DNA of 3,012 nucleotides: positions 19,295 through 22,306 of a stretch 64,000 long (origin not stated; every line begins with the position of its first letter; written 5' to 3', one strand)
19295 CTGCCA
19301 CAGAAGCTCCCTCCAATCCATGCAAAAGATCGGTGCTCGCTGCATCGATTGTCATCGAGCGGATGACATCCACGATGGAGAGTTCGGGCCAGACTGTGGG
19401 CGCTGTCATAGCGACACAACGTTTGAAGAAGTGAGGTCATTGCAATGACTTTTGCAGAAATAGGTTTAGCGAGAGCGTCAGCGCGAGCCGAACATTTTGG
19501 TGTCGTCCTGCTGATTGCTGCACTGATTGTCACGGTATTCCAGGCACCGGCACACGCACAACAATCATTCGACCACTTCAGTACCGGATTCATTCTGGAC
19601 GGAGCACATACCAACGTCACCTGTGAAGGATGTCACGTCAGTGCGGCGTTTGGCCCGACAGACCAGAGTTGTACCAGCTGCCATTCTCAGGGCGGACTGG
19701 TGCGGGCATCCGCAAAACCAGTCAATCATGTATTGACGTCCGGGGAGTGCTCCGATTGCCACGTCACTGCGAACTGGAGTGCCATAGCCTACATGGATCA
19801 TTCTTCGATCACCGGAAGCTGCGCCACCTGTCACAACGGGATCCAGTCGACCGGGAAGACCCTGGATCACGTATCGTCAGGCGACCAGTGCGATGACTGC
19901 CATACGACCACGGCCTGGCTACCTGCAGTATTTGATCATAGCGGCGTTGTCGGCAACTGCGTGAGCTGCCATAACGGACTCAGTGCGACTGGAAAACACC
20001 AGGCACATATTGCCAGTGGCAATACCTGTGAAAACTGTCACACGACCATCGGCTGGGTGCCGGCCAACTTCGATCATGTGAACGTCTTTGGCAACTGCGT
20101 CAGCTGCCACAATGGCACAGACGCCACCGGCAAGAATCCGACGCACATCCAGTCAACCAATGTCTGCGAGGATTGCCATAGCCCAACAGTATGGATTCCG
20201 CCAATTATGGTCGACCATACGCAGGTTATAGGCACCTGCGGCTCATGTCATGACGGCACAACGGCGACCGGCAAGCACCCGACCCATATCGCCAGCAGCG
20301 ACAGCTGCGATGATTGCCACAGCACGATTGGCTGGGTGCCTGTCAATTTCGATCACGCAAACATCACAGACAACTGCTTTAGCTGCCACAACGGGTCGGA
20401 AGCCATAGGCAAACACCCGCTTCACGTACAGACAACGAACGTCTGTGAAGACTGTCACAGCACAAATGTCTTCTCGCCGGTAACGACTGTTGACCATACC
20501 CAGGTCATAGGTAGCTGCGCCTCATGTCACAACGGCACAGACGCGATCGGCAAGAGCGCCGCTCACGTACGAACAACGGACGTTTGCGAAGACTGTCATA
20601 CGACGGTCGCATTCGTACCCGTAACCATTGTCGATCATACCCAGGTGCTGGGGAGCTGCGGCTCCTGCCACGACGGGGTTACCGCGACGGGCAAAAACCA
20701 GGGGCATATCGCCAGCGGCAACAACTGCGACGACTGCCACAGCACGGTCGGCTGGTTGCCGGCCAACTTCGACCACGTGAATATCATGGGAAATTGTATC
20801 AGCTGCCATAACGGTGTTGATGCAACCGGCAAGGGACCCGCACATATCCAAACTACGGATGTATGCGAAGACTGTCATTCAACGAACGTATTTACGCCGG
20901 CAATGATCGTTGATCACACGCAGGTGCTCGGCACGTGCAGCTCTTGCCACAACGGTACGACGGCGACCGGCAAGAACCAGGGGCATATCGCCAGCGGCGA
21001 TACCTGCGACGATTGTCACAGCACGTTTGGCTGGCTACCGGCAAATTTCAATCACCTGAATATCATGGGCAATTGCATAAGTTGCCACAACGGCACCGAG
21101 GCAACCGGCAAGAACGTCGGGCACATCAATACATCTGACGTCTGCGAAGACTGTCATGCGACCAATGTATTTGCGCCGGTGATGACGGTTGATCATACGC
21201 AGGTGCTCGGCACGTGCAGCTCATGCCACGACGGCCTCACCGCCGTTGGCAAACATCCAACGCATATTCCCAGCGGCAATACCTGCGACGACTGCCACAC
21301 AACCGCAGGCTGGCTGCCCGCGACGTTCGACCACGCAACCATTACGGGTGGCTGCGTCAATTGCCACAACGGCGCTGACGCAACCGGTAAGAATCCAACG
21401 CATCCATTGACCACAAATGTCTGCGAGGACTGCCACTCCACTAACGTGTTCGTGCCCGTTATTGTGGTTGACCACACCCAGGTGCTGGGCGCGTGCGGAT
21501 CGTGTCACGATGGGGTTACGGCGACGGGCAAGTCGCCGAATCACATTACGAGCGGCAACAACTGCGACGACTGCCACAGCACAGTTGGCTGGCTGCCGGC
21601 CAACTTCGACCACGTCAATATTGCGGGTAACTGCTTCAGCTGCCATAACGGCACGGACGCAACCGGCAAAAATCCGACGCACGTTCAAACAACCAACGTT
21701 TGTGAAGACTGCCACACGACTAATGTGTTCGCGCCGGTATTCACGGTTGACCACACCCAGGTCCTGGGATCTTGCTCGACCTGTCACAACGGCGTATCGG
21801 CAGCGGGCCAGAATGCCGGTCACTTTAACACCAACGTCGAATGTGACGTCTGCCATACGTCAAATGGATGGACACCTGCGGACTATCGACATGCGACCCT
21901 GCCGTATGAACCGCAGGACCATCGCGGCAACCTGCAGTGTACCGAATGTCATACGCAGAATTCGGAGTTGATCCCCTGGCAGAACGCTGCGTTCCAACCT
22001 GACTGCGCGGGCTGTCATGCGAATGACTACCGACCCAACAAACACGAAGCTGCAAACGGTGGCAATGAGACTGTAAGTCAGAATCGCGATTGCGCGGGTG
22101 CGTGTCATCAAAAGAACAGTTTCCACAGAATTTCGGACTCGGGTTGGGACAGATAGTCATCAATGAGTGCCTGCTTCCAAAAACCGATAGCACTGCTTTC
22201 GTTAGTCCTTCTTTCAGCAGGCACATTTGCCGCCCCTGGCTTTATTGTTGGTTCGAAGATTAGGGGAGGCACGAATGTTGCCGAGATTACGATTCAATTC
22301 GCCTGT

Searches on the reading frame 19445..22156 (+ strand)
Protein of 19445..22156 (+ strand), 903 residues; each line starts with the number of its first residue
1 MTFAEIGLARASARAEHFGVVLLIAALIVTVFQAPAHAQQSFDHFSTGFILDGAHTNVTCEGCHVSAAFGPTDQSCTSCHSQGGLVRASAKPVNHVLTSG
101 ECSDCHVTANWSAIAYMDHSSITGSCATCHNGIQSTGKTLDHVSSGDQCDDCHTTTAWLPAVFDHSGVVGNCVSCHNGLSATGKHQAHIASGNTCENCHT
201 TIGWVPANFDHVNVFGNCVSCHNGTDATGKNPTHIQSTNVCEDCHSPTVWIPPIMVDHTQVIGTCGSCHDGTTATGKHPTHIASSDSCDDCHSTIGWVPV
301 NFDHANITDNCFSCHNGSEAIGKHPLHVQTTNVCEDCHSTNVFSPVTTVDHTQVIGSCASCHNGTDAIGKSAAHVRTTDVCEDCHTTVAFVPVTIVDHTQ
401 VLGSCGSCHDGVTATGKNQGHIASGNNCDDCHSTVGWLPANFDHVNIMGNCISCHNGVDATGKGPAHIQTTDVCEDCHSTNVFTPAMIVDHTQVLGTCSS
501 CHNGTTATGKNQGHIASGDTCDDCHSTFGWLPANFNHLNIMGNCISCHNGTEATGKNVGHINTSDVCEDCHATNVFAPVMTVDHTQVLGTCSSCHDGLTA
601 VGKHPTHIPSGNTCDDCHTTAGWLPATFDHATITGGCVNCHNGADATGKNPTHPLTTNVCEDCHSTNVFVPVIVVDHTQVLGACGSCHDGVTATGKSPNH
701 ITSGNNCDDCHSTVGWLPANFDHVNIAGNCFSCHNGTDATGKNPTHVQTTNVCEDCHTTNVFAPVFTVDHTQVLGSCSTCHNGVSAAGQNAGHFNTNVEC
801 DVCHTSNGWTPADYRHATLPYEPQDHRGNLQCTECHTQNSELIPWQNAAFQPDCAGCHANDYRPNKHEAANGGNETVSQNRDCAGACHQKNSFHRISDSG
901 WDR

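Call 6: search_protein_families(library=pfam, proteins=[window:19445-22156:+], max_evalue=0.01)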
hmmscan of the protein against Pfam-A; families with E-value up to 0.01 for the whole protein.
window:19445-22156:+ (903 aa): 4 families
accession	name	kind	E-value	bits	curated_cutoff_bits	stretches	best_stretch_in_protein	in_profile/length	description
PF14522.11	Cytochrome_C7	-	2.7e-50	168.5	24.8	15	323-386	4-67/67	Cytochrome c7 and related cytochrome c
PF14537.11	Cytochrom_c3_2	-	8.2e-42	142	25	3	188-270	2-79/79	Cytochrome c3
PF09699.15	Paired_CXXCH_1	-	1.1e-28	99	20.6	5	630-666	1-38/41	Doubled CXXCH motif (Paired_CXXCH_1)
PF22113.1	Mtrc-MtrF_II-IV_dom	-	9e-18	64.8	30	1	282-433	3-164/176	Outer membrane cytochrome MtrC/MtrF-like, domains II/IV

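Call 62: search_protein_families(library=ncbifam, proteins=[window:19445-22153:+], max_evalue=0.1)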
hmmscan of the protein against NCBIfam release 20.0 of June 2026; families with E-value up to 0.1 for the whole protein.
window:19445-22153:+ (903 aa): 8 families
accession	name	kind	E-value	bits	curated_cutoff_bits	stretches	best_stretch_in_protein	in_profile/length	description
TIGR03508.1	decahem_SO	subfamily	7.4e-44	150.1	192.2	6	544-692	97-252/258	DmsE family decaheme c-type cytochrome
NF041028.1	decahem_GSU2203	exception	6.3e-24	84.7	325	6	329-457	99-231/317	GSU2203 family decaheme c-type cytochrome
TIGR04257.1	nanowire_3heme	domain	8.5e-19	67.5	40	4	323-385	16-74/75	c(7)-type cytochrome triheme domain-containing protein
TIGR03153.1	cytochr_NrfH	equivalog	2.1e-13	50.5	134.2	0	168-202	101-136/138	cytochrome c nitrite reductase small subunit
TIGR01905.1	paired_CXXCH_1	subfamily_domain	3.1e-09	36.6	25.2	7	728-760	7-39/41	doubled CXXCH domain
NF045722.1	c3_cytochr_TmcA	equivalog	2.3e-05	24.2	114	1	125-156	59-90/125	acidic tetraheme cytochrome c3 TmcA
TIGR03507.1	decahem_SO1788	subfamily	0.0011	17.5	209.3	1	823-893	240-307/672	OmcA/MtrC family decaheme c-type cytochrome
NF047727.1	4hemeCytCCctA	equivalog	0.07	13.3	180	0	770-860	34-106/109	tetraheme c-type cytochrome CctA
